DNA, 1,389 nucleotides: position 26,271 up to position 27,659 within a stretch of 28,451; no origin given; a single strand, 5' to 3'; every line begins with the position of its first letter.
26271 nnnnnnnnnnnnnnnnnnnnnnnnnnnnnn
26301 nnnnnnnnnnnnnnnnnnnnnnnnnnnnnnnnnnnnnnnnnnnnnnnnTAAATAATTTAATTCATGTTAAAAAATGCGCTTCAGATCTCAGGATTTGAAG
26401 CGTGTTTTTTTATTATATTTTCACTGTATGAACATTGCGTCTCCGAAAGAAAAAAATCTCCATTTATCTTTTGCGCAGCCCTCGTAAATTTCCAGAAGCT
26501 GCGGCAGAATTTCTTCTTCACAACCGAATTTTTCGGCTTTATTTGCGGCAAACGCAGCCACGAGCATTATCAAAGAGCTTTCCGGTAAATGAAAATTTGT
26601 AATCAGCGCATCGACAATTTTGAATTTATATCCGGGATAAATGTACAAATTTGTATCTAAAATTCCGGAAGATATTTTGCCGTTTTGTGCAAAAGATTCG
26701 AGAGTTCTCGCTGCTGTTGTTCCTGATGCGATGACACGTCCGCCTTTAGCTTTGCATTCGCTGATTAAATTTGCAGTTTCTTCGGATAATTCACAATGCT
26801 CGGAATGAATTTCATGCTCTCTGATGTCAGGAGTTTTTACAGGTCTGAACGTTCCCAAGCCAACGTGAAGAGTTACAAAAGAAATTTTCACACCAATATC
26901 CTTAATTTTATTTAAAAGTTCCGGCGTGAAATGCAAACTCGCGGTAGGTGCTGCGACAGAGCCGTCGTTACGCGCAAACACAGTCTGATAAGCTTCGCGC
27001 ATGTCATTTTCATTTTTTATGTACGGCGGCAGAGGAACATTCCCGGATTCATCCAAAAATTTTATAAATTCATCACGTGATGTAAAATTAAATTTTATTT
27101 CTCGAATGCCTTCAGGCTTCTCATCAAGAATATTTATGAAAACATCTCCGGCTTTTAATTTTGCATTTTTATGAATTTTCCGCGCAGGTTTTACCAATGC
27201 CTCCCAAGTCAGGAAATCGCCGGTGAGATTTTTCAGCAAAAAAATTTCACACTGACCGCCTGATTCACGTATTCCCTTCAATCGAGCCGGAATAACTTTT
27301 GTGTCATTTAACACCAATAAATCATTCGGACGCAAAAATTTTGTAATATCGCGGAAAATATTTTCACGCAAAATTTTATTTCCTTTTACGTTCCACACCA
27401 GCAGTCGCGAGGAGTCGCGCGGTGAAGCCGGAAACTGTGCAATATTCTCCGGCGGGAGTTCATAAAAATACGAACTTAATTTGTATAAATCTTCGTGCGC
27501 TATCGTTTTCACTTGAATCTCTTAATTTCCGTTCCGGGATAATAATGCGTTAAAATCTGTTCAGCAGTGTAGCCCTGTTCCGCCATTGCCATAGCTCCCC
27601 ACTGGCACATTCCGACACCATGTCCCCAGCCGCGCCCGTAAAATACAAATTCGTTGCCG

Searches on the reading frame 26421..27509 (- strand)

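Call 21: search_protein_families(library=pfam, proteins=[window:26421-27509:-])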
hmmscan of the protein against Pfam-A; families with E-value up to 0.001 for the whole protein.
window:26421-27509:- (362 aa): 1 family
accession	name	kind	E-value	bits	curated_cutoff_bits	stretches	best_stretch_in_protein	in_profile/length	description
PF02547.20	Queuosine_synth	-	1.2e-117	393.1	25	1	11-361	1-322/322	Queuosine biosynthesis protein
